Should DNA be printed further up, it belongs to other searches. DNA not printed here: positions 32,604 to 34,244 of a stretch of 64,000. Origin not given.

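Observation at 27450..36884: Orphan tailoring-enzyme cluster: Fe-ADH, PQQ propeller, HemN-like radical SAM, CoA ligase, halogenase-like enzyme, TAXI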

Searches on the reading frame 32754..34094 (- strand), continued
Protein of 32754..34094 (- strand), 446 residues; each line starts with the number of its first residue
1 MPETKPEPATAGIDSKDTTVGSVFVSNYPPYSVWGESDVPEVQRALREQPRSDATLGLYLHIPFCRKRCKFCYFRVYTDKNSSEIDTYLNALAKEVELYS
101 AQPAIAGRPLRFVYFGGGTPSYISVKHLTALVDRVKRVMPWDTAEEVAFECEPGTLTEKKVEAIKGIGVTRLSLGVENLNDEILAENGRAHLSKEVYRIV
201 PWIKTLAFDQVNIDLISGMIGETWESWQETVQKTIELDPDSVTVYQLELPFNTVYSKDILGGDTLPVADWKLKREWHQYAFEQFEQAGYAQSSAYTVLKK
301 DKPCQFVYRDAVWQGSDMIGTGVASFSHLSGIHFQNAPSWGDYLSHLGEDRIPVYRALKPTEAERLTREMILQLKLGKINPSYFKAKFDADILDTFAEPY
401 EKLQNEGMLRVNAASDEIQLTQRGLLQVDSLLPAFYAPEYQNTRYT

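Call 20: search_protein_families(library=ncbifam, proteins=[L035:6288-7715:+, L038:4342-5430:+, L046:15060-17198:+, L036:1624-3081:+, L066:17318-18625:+, L080:16406-17875:+, L041:5537-6238:+, L055:6940-7686:+, L067:19448-19888:+, L062:18268-18759:+], max_evalue=0.00001)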
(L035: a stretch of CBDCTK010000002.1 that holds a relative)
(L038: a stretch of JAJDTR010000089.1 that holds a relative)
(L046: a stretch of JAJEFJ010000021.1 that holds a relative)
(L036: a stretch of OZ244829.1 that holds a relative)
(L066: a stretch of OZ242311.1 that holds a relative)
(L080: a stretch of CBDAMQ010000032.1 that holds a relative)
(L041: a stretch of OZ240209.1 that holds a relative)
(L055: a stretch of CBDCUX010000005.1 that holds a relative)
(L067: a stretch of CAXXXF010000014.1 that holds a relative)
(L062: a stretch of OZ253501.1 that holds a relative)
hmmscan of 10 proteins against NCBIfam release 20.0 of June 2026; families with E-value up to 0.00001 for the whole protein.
L035:6288-7715:+ (475 aa): 2 families
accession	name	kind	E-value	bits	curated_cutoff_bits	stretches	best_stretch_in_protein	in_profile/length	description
TIGR01722.1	MMSDH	subfamily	1.4e-06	27.3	448.5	1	160-347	143-337/477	CoA-acylating methylmalonate-semialdehyde dehydrogenase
TIGR02299.1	HpaE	equivalog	9.7e-06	24.4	638.35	0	157-403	139-394/488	5-carboxymethyl-2-hydroxymuconate semialdehyde dehydrogenase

L038:4342-5430:+ (362 aa): 0 families

L046:15060-17198:+ (712 aa): 16 families
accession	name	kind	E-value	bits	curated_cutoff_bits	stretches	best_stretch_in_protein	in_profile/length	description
TIGR01783.1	TonB-siderophor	subfamily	6.3e-76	256.4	223.5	1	61-710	2-647/649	TonB-dependent siderophore receptor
NF007349.0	PRK09840.1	equivalog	8.2e-45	153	686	2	16-460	25-478/760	catecholate siderophore receptor Fiu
NF010650.0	PRK14049.1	equivalog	2.8e-37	128.3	904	1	44-668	65-680/729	ferrioxamine B receptor precursor protein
NF010651.0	PRK14050.1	equivalog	2.7e-35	121.6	884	1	44-687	62-705/730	TonB-dependent siderophore receptor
NF007465.0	PRK10044.1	equivalog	9.5e-34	116.6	803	1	45-668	63-677/726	ferrichrome porin FhuA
NF049960.1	siderphRecptFauA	equivalog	2.7e-29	102.2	900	1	46-581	62-606/727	TonB-dependent alcaligin siderophore receptor FauA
NF007447.0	PRK10003.1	equivalog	1.1e-24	86.8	666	2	47-284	65-310/727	ferric-rhodotorulic acid/ferric-coprogen receptor FhuE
NF047944.1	FoxamRcptFoxA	equivalog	1.6e-23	82.9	1300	1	19-667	18-647/697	ferrioxamine B receptor FoxA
TIGR01785.1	TonB-hemin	subfamily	5.9e-17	61.3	316.85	0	50-159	7-126/677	TonB-dependent heme/hemoglobin receptor family protein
NF041535.1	TonB_rec_PqqU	equivalog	6.4e-17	61.1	1200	2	463-586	414-550/676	TonB-dependent receptor PqqU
TIGR01786.1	TonB-hemlactrns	subfamily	1.6e-12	46.6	323.75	1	423-501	386-468/719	TonB-dependent hemoglobin/transferrin/lactoferrin family receptor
TIGR01779.1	TonB-B12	equivalog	8e-12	44.5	599.7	1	28-202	27-192/614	TonB-dependent vitamin B12 receptor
NF053590.1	TonB_dep_TOL0244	equivalog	2.7e-07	29.6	645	0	131-165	109-143/604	TOL_0244 family TonB-dependent receptor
NF041676.1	FecA_OM_dicitr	equivalog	1.2e-06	26.8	1100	0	424-571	473-628/773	TonB-dependent Fe(3+) dicitrate receptor FecA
NF010011.0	PRK13484.1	equivalog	5.4e-06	24.9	1197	0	58-167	44-163/682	IreA family TonB-dependent siderophore receptor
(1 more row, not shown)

L036:1624-3081:+ (485 aa): 5 families
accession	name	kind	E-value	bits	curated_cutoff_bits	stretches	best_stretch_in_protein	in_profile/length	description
TIGR03300.1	assembly_YfgL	equivalog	7.4e-22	77.5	285.2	1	380-481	58-159/377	outer membrane protein assembly factor BamB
NF008351.0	PRK11138.1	equivalog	5.6e-17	61.3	423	1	376-482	59-175/394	outer membrane protein assembly factor BamB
TIGR03075.1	PQQ_enz_alc_DH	subfamily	3.7e-11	42.3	480.05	0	361-415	43-97/530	PQQ-dependent dehydrogenase, methanol/ethanol family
NF053615.1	SerThrKinAfsKStmc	equivalog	9.9e-10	37.7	1300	1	273-477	606-793/809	protein serine/threonine kinase AfsK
TIGR04528.1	acido_non_PQQ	subfamily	3.6e-07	29.3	650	0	350-417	68-463/493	acido-empty-quinoprotein group A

L066:17318-18625:+ (435 aa): 21 families
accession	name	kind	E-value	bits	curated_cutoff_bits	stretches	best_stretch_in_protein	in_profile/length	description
NF041876.1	EPS_EpsE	equivalog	3.5e-26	92.3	400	1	219-422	185-388/389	exopolysaccharide biosynthesis GT4 family glycosyltransferase EpsE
TIGR03088.1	stp2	hypoth_equivalog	2.3e-23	82.9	409.05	1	111-429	55-372/374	TIGR03088 family PEP-CTERM/XrtA system glycosyltransferase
TIGR02149.1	glgA_Coryne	subfamily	8e-18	64.7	302.4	1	208-429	157-389/391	glycogen synthase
NF038295.1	EPS_HpsP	equivalog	1.1e-17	64.2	550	1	248-430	210-387/388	hormogonium polysaccharide biosynthesis glycosyltransferase HpsP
TIGR03449.1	mycothiol_MshA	equivalog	1.7e-15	56.9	462.5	1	248-431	223-404/406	D-inositol-3-phosphate glycosyltransferase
TIGR03999.1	thiol_BshA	equivalog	3.5e-15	55.8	273.7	1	262-430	216-373/375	N-acetyl-alpha-D-glucosaminyl L-malate synthase BshA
NF012028.0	PRK15484.1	subfamily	6.3e-15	55.1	618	1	248-422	196-370/380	lipopolysaccharide N-acetylglucosaminyltransferase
TIGR04005.1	wcaL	equivalog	1.8e-14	53.5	537.6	1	167-419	149-395/406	colanic acid biosynthesis glycosyltransferase WcaL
NF041010.1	glycosy_Agl16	equivalog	2.1e-13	49.9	575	1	189-429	126-350/352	glycosylation protein Agl16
NF046085.1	XrtY_assoc_Gly1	equivalog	2.8e-13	49.5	400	1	242-430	206-384/387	XrtY-associated glycosyltransferase XYAG1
NF038229.1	Glyco4_Geo_Pelo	equivalog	3.8e-13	49.2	400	1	134-430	51-336/338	GPMC system family 4 glycosyltransferase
NF038298.1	EPS_HpsO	equivalog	4.8e-13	48.7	575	1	245-429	201-386/388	hormogonium polysaccharide biosynthesis glycosyltransferase HpsO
NF053787.1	GlcN_PG_synth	equivalog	7.6e-13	48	480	1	339-430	271-359/361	N-acetylglucosaminyl phosphatidylglycerol synthase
TIGR04047.1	MSMEG_0565_glyc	hypoth_equivalog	1.7e-12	47.1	259.85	1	254-429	202-373/373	MSMEG_0565 family glycosyltransferase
TIGR04063.1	stp3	hypoth_equivalog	1.2e-09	37.6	442.05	1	248-429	216-394/397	TIGR04063 family PEP-CTERM/XrtA system glycosyltransferase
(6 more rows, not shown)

L080:16406-17875:+ (489 aa): 8 families
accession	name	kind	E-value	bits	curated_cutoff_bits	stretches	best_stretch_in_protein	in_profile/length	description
TIGR00813.1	sss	superfamily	2.5e-43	148.7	184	1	31-425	1-409/411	sodium/solute symporter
TIGR02121.1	Na_Pro_sym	equivalog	2.4e-31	109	515.5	1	3-479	4-476/488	sodium/proline symporter PutP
TIGR02119.1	panF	equivalog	1.2e-26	93.8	328.05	1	6-437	7-438/471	sodium/pantothenate symporter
NF007790.0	PRK10484.1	equivalog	8e-18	64.5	401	1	8-471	11-482/527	solute:sodium symporter family transporter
NF011948.0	PRK15419.1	equivalog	1.9e-16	60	955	1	6-483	11-484/502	sodium/proline symporter PutP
NF046076.1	monocarbox_MctP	equivalog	4.9e-12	45.3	625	1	6-468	5-473/481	monocarboxylate uptake permease MctP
TIGR03648.1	Na_symport_lg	subfamily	4.3e-10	38.6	320.75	1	312-481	358-538/547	VC_2705 family sodium/solute symporter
NF058657.1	MncbAcdTpMctC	equivalog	7.1e-08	31.4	670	1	2-425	8-443/527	monocarboxylic acid transporter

L041:5537-6238:+ (233 aa): 0 families

L055:6940-7686:+ (248 aa): 3 families
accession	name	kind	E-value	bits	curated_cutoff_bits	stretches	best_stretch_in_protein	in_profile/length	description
TIGR03964.1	mycofact_creat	equivalog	3.9e-36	124.8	172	1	3-242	1-221/228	mycofactocin biosynthesis peptidyl-dipeptidase MftE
TIGR04448.1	creatininase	equivalog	7.9e-26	91.2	235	1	5-239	1-243/246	creatininase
NF041098.2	diketo_inos_hlase_IolN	equivalog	4.1e-13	49.1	245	1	4-184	10-191/307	3-dehydro-scyllo-inosose hydrolase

L067:19448-19888:+ (146 aa): 3 families
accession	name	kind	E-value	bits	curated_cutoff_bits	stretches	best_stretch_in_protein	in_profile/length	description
TIGR02799.1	thio_ybgC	equivalog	5.2e-18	65.5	141.35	1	5-129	1-122/126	tol-pal system-associated acyl-CoA thioesterase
TIGR00051.1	TIGR00051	subfamily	8.9e-15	55.1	68.7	1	9-112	2-104/117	YbgC/FadM family acyl-CoA thioesterase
NF008065.0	PRK10800.1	equivalog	1e-08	35.4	185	1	5-93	6-93/134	tol-pal system-associated acyl-CoA thioesterase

L062:18268-18759:+ (163 aa): 0 families

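Call 21: search_protein_families(library=pfam, proteins=[L035:6288-7715:+, L038:4342-5430:+, L046:15060-17198:+, L036:1624-3081:+, L066:17318-18625:+, L080:16406-17875:+, L041:5537-6238:+, L055:6940-7686:+, L067:19448-19888:+, L062:18268-18759:+], max_evalue=0.001)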
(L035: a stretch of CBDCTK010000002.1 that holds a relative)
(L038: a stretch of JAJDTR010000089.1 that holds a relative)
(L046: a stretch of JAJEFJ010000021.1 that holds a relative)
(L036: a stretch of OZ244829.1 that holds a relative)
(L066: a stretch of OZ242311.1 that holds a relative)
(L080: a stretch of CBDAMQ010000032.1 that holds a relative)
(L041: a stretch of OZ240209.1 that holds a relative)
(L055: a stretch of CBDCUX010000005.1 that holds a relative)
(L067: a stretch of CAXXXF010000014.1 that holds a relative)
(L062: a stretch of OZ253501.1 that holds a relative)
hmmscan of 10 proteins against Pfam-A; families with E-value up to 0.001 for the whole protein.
L035:6288-7715:+ (475 aa): 1 family
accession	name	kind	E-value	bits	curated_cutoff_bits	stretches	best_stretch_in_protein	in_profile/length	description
PF00171.27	Aldedh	-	9.7e-12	44.6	23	1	23-402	15-379/461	Aldehyde dehydrogenase family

L038:4342-5430:+ (362 aa): 1 family
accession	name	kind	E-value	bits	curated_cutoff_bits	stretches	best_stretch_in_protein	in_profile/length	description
PF00501.34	AMP-binding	-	2e-07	30.6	29.9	1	199-311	254-373/384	AMP-binding enzyme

L046:15060-17198:+ (712 aa): 2 families
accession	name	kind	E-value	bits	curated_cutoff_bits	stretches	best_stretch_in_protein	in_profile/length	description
PF00593.30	TonB_dep_Rec_b-barrel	-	5.5e-49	168.6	27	1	229-681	7-436/436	TonB dependent receptor-like, beta-barrel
PF07715.20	Plug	-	4.2e-17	63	23.9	1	58-156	2-107/107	TonB-dependent Receptor Plug Domain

L036:1624-3081:+ (485 aa): 4 families
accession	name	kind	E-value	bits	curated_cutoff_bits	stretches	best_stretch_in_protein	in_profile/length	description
PF13360.13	PQQ_2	-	1.5e-25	90.7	27.6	2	366-443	14-89/233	Outer membrane protein assembly factor BamB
PF13570.13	Beta-prop_ACSF4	-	1e-19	71.6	133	1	237-477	28-235/329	Beta-alanine-activating enzyme, beta-propeller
PF01011.28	PQQ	-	1.2e-10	41.2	26.7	0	379-416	49-86/595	Glucose/ethanol/alcohol dehydrogenase, beta-propeller domain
PF25292.1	Beta-prop_CGLA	-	0.00028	20.9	26.8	0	246-306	16-72/316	Lambda-carrageenase beta-propeller domain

L066:17318-18625:+ (435 aa): 5 families
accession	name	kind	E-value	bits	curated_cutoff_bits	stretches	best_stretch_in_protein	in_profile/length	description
PF00534.26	Glycos_transf_1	-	8.4e-30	104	26.4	1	247-408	17-171/172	Glycosyl transferases group 1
PF13692.12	Glyco_trans_1_4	-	4e-21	76.2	27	1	247-395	3-142/142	Glycosyl transferases group 1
PF13579.12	Glyco_trans_4_4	-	2.2e-11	44.8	29.7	1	124-228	58-158/158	Glycosyl transferase 4-like domain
PF13439.12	Glyco_transf_4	-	6.5e-11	43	28.5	1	126-232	61-169/170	Glycosyltransferase Family 4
PF13524.12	Glyco_trans_1_2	-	0.00053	20.4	25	1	279-422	15-141/144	Glycosyl transferase-like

L080:16406-17875:+ (489 aa): 1 family
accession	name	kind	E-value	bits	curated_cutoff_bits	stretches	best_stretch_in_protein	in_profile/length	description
PF00474.23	SSF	-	1.4e-37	130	22.8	1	31-422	1-401/406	Sodium:solute symporter family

L041:5537-6238:+ (233 aa): 1 family
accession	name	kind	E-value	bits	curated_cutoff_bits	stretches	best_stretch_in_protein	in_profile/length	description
PF24684.1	Vgb_lyase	-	8.5e-06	25.2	50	1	14-230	97-289/290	Virginiamycin B lyase family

L055:6940-7686:+ (248 aa): 1 family
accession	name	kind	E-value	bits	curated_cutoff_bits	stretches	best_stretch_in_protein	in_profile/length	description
PF02633.19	Creatininase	-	9.9e-62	208.9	31.3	1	4-238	1-238/238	Creatinine amidohydrolase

L067:19448-19888:+ (146 aa): 2 families
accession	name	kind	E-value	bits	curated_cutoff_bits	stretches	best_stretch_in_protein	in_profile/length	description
PF03061.28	4HBT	-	1.1e-11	45.3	20.6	1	20-102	2-76/79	Thioesterase superfamily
PF13279.12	4HBT_2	-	9.5e-11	42.7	25.5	1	11-133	1-121/122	Thioesterase-like superfamily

L062:18268-18759:+ (163 aa): 0 families

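Call 22: search_solved_structures(query=window:32754-34094:-, max_evalue=0.00001, show_alignments=1)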
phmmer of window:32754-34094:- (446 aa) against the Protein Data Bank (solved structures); distinct sequences matched with E-value up to 0.00001: 2.
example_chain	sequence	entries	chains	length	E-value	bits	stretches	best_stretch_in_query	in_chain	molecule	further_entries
1olt_A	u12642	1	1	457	3.9e-35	124.6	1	53-435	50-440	OXYGEN-INDEPENDENT COPROPORPHYRINOGEN III OXIDASE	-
9p2u_A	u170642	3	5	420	5.8e-28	100.9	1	54-253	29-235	Radical S-adenosylmethionine methyltransferase NocN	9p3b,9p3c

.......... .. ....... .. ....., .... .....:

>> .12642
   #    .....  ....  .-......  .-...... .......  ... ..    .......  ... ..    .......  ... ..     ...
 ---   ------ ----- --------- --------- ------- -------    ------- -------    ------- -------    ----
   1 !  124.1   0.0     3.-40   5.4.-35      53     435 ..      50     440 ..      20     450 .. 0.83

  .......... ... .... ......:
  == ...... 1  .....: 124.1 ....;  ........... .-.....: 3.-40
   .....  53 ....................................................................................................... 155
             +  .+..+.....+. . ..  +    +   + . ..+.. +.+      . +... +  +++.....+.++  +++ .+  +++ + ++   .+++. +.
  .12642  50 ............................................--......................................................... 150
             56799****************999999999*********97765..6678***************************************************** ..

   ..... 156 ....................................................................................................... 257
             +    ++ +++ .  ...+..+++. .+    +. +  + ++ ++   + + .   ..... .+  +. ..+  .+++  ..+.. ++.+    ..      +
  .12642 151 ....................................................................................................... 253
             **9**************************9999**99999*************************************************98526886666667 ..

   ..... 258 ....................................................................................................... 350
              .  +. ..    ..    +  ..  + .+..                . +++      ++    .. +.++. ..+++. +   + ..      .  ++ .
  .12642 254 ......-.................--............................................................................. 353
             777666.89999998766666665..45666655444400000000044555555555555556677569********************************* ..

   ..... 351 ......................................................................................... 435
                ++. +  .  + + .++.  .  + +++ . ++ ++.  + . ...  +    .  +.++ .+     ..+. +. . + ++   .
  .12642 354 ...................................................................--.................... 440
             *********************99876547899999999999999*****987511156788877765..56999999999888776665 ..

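Call 33: search_solved_structures(query=L038:4342-5430:+, max_evalue=1)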
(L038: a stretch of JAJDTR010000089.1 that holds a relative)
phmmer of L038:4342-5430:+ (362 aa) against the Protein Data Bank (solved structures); distinct sequences matched with E-value up to 1: 2.
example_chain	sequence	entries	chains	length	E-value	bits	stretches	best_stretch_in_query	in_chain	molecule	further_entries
3l2k_A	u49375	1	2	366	1.1e-45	159.6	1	19-350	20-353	EhpF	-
3hgu_A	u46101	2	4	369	1.1e-45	159.6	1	19-350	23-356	EhpF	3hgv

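Call 34: search_solved_structures(query=L035:6288-7715:+, max_evalue=0.01)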
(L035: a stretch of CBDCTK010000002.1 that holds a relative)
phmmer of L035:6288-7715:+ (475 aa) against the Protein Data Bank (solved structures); distinct sequences matched with E-value up to 0.01: 25.
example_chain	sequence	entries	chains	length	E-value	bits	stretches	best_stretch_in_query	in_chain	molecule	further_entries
6b4r_A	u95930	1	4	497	5.7e-10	41.6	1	156-405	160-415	KauB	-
5iuu_A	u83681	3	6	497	4e-09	38.8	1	156-402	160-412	Aldehyde dehydrogenase family protein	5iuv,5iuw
7jso_A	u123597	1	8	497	6.8e-08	34.8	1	156-402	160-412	Aldehyde dehydrogenase family protein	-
4e4g_A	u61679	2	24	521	3.7e-07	32.4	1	150-351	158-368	Methylmalonate-semialdehyde dehydrogenase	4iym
7swk_A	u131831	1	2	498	1e-05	27.6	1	164-402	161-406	Betaine aldehyde dehydrogenase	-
3b4w_A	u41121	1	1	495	3.2e-05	26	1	155-401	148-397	Aldehyde dehydrogenase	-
4lih_A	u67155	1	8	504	9.9e-05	24.4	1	156-217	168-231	Gamma-glutamyl-gamma-aminobutyraldehyde dehydrogenase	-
4o6r_A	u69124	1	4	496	0.00014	23.8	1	148-401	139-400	Aldehyde Dehydrogenase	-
4o5h_A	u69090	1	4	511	0.00046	22.2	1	125-378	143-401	Phenylacetaldehyde dehydrogenase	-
6wsa_A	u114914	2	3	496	0.0007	21.6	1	170-401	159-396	NAD/NADP-dependent betaine aldehyde dehydrogenase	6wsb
8skf_A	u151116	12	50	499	0.0007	21.6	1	164-331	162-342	Betaine aldehyde dehydrogenase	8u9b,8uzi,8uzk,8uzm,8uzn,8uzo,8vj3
5kf0_A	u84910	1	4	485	0.00073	21.5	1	172-324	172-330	Aldehyde dehydrogenase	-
4qyj_A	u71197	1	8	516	0.0013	20.6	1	155-216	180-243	Aldehyde dehydrogenase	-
5eyu_A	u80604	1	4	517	0.0014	20.6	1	159-400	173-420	Betaine aldehyde dehydrogenase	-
4q92_A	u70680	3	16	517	0.0014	20.6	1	159-400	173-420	Betaine aldehyde dehydrogenase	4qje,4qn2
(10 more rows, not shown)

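Call 47: search_protein_families(library=pfam, proteins=[L062:206-2362:+, L039:13169-14443:+], max_evalue=0.1)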
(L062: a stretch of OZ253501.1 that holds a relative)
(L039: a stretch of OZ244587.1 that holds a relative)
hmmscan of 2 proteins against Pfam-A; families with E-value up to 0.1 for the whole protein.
L062:206-2362:+ (718 aa): 4 families
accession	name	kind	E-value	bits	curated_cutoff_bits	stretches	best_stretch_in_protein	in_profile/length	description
PF13360.13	PQQ_2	-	5.6e-36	124.8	27.6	3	86-286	3-180/233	Outer membrane protein assembly factor BamB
PF13570.13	Beta-prop_ACSF4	-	3.1e-16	60.1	133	1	224-424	7-198/329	Beta-alanine-activating enzyme, beta-propeller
PF01011.28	PQQ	-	4.8e-13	49.1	26.7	1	58-101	159-205/595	Glucose/ethanol/alcohol dehydrogenase, beta-propeller domain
PF25293.1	Beta-prop_EMC1_N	-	0.085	13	34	0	297-352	45-104/219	EMC1 N-terminal beta-propeller domain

L039:13169-14443:+ (424 aa): 4 families
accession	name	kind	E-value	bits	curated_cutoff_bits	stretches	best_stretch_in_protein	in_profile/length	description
PF13360.13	PQQ_2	-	1.3e-32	113.8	27.6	2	83-350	2-233/233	Outer membrane protein assembly factor BamB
PF13570.13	Beta-prop_ACSF4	-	2.7e-13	50.5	133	2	128-351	66-252/329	Beta-alanine-activating enzyme, beta-propeller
PF01011.28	PQQ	-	5.1e-11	42.4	26.7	1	96-154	29-88/595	Glucose/ethanol/alcohol dehydrogenase, beta-propeller domain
PF23727.1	Beta-prop_FAM234A_B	-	0.0064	15.5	26.4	0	135-205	54-120/467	FAM234A/B beta-propeller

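Call 64: find_homologous_proteins(query=L080:10010-11335:+, max_evalue=1e-40)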
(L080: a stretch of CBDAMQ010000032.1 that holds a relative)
Query L080:10010-11335:+ (442 aa): 8000 proteins with E <= 1e-40 among 8000 candidates; the best 120 are listed.
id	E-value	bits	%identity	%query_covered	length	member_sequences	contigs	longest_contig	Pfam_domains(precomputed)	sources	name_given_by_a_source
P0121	0.0e+0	1022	100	100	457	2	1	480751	PF04055.28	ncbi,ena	-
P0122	2.6e-268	908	87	100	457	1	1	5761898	PF04055.28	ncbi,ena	-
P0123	6.5e-260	880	84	100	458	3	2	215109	PF04055.28,PF06969.23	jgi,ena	jgi:oxygen-independent coproporphyrinogen-3 oxidase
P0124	1.0e-216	738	71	100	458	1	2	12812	PF04055.28,PF06969.23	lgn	-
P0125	3.6e-216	736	71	100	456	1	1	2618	PF04055.28,PF06969.23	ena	-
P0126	1.6e-213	727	71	100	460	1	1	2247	PF04055.28,PF06969.23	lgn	-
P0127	8.1e-213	725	70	100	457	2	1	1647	PF04055.28,PF06969.23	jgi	jgi:oxygen-independent coproporphyrinogen-3 oxidase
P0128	1.7e-212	724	70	100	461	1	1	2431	PF04055.28,PF06969.23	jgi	-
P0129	2.8e-209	713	68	100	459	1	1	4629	PF04055.28,PF06969.23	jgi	-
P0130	5.5e-209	712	69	100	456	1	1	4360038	PF04055.28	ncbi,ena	-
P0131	5.3e-208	709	69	100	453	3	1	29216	PF04055.28,PF06969.23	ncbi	-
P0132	1.1e-207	708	68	100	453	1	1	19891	PF04055.28,PF06969.23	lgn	-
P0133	2.0e-207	707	68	100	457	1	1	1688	PF04055.28,PF06969.23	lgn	-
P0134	2.6e-207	707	69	100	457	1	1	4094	PF04055.28,PF06969.23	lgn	-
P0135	1.7e-206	704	68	100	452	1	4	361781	PF04055.28,PF06969.23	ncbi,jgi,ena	jgi:oxygen-independent coproporphyrinogen-3 oxidase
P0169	1.5e-187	642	62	100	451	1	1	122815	PF04055.28,PF06969.23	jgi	jgi:oxygen-independent coproporphyrinogen-3 oxidase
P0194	4.1e-186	637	60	100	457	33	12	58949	PF04055.28,PF06969.23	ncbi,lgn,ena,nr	ncbi:coproporphyrinogen III oxidase family protein [bacterium]|nr:coproporphyrinogen III oxidase fam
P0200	8.6e-186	636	62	100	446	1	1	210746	PF04055.28,PF06969.23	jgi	jgi:oxygen-independent coproporphyrinogen-3 oxidase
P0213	3.0e-185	634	61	100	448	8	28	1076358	PF04055.28,PF06969.23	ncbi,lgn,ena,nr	ncbi:MAG: coproporphyrinogen III oxidase family protein [Deferribacteres bacterium]|nr:coproporphyri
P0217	6.5e-185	633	62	98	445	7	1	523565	PF04055.28,PF06969.23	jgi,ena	-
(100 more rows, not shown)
